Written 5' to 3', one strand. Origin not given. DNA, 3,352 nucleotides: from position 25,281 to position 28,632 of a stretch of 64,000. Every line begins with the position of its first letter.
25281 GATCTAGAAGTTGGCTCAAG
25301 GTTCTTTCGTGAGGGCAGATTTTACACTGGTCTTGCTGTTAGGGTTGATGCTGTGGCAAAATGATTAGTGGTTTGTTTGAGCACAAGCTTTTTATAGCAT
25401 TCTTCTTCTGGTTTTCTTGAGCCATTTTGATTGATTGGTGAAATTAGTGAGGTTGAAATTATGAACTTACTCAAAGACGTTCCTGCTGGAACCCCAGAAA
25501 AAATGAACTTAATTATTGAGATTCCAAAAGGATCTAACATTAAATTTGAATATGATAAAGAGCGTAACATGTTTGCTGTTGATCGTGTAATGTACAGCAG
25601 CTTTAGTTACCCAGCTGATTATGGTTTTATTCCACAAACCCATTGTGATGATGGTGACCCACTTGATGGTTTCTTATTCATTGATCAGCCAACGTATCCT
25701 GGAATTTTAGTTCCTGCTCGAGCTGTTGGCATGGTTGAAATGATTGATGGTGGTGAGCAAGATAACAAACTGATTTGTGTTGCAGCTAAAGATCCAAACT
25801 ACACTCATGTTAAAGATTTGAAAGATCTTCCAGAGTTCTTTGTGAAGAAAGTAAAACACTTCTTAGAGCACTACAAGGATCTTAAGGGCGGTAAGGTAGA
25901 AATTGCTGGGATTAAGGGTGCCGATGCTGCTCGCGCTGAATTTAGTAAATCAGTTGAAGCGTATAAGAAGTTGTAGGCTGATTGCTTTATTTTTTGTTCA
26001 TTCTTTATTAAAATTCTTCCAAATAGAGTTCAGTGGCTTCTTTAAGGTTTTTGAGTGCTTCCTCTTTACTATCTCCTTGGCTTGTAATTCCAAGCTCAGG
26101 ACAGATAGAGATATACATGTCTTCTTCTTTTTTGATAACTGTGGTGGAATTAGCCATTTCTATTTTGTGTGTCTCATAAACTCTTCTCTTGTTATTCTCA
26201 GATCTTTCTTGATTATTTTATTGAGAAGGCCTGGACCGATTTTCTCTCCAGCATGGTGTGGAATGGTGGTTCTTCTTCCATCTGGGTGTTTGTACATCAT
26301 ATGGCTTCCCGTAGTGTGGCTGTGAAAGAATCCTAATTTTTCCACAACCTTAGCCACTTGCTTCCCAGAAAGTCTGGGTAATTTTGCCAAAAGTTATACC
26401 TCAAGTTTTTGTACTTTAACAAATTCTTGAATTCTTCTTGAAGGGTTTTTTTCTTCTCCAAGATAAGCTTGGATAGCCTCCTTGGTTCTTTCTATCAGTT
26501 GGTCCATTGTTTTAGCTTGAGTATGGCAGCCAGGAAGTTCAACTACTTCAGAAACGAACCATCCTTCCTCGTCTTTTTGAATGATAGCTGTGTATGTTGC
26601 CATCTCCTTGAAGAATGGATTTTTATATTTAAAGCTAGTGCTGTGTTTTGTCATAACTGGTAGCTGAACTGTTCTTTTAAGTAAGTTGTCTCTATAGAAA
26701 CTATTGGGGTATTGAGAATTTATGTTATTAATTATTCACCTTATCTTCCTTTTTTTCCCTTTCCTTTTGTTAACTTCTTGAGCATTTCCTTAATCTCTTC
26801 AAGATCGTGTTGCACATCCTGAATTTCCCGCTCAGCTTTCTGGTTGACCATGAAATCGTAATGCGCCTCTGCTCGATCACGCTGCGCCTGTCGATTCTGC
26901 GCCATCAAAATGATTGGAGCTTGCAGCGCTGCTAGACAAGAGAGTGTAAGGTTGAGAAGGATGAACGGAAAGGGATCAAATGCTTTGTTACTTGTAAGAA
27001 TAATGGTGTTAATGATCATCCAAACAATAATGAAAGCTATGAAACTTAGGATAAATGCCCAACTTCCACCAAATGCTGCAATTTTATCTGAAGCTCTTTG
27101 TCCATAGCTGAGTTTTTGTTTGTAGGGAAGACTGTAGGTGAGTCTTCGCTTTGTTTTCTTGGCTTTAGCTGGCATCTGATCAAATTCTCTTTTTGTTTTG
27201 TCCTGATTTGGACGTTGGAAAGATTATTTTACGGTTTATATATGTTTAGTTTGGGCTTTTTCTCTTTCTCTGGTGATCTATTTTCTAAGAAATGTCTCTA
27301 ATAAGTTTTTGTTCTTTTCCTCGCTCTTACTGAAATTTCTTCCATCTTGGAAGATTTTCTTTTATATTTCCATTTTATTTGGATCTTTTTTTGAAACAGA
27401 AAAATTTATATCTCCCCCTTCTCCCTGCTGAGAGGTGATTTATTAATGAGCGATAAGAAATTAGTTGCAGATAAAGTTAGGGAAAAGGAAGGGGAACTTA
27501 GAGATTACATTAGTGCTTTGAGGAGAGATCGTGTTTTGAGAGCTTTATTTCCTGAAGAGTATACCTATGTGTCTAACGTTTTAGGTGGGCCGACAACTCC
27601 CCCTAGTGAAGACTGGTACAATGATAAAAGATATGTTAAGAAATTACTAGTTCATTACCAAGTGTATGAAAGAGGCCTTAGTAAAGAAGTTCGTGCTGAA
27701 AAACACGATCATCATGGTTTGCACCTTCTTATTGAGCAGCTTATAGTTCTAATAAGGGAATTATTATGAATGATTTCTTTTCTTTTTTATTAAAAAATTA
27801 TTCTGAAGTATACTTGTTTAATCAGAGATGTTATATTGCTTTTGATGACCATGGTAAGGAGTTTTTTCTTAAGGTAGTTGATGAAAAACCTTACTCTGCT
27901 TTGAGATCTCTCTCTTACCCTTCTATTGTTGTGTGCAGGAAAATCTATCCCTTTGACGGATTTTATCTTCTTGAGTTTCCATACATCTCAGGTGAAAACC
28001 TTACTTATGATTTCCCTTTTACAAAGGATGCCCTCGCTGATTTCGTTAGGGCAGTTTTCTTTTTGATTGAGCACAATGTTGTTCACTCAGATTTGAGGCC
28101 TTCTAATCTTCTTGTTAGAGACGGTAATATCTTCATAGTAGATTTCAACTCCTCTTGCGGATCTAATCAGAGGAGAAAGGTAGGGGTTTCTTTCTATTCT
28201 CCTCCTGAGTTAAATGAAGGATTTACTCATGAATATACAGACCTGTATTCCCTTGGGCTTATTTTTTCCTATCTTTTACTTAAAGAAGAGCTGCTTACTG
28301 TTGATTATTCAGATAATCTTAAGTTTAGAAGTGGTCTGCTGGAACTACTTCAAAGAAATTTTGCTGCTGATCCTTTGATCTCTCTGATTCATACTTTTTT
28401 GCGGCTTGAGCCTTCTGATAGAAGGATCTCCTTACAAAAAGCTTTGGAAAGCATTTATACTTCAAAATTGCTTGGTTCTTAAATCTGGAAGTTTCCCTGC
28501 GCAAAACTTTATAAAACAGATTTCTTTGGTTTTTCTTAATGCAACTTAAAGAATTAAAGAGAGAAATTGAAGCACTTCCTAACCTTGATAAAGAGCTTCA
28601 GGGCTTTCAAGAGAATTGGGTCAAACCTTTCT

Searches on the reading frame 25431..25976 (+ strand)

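Call 32: search_protein_families(library=pfam, proteins=[window:25431-25976:+], max_evalue=0.001)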
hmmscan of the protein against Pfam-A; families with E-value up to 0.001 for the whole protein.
window:25431-25976:+ (181 aa): 1 family
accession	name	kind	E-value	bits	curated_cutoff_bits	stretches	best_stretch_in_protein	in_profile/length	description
PF00719.24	Pyrophosphatase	-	6.2e-55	185.7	23.5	1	28-179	2-153/153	Inorganic pyrophosphatase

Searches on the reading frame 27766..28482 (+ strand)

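Call 32: search_protein_families(library=pfam, proteins=[window:27766-28482:+], max_evalue=0.001)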
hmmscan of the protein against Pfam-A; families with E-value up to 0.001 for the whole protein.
window:27766-28482:+ (238 aa): 1 family
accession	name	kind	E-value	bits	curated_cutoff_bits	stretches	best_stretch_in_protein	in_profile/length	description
PF00069.31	Pkinase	-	9.9e-15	55.1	31.7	1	46-231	52-262/263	Protein kinase domain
